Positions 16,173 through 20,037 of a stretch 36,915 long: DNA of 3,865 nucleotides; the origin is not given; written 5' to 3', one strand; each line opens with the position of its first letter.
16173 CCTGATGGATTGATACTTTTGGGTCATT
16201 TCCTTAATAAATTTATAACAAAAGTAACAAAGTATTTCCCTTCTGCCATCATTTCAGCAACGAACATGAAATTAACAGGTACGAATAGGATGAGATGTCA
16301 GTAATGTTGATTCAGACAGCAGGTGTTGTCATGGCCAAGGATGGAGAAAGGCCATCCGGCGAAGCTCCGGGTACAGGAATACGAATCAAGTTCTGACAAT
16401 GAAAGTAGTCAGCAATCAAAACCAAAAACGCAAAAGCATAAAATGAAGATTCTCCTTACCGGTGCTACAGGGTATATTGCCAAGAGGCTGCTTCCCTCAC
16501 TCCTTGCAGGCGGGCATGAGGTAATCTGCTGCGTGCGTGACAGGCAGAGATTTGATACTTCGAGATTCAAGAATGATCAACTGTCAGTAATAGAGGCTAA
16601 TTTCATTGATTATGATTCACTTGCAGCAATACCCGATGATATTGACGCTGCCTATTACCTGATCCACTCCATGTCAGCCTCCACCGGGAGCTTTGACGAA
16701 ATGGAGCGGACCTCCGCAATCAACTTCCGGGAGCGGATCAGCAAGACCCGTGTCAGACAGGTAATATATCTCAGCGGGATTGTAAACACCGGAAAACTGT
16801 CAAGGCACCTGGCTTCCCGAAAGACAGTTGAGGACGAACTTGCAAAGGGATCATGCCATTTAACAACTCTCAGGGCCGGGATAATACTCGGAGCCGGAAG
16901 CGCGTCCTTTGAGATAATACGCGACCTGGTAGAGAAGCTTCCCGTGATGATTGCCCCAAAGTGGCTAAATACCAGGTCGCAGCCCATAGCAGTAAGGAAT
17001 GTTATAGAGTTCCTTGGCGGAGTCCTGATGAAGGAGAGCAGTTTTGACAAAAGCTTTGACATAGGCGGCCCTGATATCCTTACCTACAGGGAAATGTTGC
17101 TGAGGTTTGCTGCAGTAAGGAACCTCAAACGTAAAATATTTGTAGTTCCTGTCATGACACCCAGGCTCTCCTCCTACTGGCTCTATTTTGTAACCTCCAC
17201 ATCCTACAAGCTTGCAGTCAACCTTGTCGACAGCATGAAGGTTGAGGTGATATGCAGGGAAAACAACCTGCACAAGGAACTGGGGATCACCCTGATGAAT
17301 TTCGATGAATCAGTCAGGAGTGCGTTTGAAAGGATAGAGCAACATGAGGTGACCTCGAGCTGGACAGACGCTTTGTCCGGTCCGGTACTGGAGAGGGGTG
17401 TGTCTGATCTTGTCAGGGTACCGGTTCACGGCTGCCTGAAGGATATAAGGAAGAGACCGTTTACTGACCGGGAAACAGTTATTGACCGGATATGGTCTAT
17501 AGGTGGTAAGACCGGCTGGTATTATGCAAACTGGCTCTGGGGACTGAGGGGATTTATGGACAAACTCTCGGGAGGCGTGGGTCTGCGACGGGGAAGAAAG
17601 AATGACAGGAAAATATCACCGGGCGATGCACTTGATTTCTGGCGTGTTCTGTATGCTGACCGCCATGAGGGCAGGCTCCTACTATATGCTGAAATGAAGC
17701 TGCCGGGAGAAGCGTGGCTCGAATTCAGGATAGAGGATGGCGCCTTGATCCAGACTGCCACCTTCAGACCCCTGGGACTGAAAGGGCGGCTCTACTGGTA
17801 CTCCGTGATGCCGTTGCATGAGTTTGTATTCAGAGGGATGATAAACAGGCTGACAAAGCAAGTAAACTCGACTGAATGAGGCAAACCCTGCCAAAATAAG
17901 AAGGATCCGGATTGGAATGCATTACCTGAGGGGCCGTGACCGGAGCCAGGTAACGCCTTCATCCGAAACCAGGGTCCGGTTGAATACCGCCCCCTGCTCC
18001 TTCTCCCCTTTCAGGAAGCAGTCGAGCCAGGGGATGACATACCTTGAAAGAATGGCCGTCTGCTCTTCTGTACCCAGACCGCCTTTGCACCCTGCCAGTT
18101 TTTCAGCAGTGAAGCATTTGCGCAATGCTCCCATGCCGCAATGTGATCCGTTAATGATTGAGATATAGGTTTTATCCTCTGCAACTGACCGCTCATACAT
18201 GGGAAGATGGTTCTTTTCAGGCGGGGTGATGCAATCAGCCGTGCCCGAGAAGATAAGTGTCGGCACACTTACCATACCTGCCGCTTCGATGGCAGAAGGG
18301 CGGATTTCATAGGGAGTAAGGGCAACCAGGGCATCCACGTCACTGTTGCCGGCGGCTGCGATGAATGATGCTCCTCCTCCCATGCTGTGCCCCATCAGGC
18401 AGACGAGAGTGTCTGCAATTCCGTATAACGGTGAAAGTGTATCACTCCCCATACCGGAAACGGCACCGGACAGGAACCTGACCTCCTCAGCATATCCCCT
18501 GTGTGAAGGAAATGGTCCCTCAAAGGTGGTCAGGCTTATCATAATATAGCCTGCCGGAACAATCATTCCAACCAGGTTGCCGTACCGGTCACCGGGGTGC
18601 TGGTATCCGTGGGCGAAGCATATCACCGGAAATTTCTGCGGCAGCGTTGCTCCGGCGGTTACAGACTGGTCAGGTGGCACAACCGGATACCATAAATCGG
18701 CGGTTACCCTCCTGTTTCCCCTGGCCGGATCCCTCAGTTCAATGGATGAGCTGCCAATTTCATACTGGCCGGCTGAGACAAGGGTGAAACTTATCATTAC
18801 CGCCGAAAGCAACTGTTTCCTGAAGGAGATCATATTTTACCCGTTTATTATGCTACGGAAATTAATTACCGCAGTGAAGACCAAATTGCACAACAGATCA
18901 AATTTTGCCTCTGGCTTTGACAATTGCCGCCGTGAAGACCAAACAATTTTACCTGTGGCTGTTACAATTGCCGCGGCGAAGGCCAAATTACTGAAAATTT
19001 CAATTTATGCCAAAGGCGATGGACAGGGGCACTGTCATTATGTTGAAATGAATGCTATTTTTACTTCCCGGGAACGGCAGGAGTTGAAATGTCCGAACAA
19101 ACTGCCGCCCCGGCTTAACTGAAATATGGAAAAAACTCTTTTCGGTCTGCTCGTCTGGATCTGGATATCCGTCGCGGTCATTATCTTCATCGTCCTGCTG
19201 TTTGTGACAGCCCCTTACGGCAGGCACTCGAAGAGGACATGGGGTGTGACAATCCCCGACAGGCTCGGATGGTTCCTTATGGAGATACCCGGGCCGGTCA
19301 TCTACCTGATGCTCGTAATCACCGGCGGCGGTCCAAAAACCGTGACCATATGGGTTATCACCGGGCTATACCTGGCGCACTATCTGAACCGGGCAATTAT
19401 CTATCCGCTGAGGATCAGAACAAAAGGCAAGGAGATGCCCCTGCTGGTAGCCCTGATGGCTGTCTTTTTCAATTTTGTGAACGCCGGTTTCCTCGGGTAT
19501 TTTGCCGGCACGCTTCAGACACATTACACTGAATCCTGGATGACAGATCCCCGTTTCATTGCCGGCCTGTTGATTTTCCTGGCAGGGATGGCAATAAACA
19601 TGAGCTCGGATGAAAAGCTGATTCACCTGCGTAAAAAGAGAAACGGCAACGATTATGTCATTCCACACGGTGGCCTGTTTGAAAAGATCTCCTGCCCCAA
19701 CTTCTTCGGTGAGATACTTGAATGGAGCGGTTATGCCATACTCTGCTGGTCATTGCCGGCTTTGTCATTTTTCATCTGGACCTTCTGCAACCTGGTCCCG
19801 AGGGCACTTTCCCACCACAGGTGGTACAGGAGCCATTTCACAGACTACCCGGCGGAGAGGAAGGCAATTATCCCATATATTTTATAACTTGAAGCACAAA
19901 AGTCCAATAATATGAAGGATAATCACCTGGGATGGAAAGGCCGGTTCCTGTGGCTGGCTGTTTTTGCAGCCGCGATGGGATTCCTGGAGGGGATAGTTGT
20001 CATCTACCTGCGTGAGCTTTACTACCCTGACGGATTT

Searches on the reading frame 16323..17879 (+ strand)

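Call 7: search_protein_families(library=pfam, proteins=[window:16323-17879:+], max_evalue=0.001)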
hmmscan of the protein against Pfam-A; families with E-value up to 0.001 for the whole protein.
window:16323-17879:+ (518 aa): 4 families
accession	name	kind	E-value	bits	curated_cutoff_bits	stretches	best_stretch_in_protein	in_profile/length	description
PF11066.14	DUF2867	-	1.7e-31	109.9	27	1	372-506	7-142/142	Protein of unknown function (DUF2867)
PF13460.12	NAD_binding_10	-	1.5e-09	38.4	27.2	1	47-153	1-99/184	NAD(P)H-binding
PF01370.27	Epimerase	-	1.4e-07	31.7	20.9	1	43-136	1-93/240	NAD dependent epimerase/dehydratase family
PF05368.20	NmrA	-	8.2e-07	29.3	27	1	40-115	2-78/298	NmrA-like family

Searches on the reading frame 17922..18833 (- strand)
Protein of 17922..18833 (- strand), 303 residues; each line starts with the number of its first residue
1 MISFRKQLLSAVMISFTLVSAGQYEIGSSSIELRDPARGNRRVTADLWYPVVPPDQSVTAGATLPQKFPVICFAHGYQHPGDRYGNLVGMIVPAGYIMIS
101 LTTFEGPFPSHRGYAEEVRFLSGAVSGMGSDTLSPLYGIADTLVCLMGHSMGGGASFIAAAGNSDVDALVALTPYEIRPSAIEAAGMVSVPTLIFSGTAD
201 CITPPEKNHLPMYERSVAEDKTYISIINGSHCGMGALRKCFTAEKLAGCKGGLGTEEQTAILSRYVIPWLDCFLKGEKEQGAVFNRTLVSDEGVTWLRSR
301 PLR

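Call 7: search_protein_families(library=pfam, proteins=[window:17922-18833:-], max_evalue=0.001)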
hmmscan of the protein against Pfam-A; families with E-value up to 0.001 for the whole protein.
window:17922-18833:- (303 aa): 5 families
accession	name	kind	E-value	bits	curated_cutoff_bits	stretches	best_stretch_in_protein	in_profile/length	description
PF12740.14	PETase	-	1.7e-17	64.1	28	1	94-233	80-213/263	PET hydrolase-like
PF12146.15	Hydrolase_4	-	1.8e-08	34.4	27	0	181-232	183-233/239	Serine aminopeptidase, S33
PF07224.18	Chlorophyllase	-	1e-05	24.9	26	1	63-171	37-149/301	Chlorophyllase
PF12695.13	Abhydrolase_5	-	0.00013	22.3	27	1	146-236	61-145/164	Alpha/beta hydrolase family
PF00561.26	Abhydrolase_1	-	0.00091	19.4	25.8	0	144-177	72-103/245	alpha/beta hydrolase fold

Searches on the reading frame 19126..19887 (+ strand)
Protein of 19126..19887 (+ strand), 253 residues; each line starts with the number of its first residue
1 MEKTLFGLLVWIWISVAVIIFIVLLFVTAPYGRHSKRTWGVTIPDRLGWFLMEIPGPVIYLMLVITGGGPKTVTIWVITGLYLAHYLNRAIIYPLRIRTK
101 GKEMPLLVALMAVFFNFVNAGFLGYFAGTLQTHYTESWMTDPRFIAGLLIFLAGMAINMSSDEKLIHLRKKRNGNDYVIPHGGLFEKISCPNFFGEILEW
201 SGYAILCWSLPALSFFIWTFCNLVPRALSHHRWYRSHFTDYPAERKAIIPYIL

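Call 7: search_protein_families(library=pfam, proteins=[window:19126-19887:+], max_evalue=0.001)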
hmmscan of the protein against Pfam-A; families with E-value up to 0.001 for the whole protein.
window:19126-19887:+ (253 aa): 2 families
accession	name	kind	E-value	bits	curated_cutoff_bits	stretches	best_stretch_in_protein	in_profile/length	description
PF02544.21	Steroid_dh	-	1.1e-49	168.8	22.6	1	103-253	2-150/150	3-oxo-5-alpha-steroid 4-dehydrogenase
PF06966.17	DUF1295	-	4.9e-06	26.6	20.4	1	144-210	121-186/235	Protein of unknown function (DUF1295)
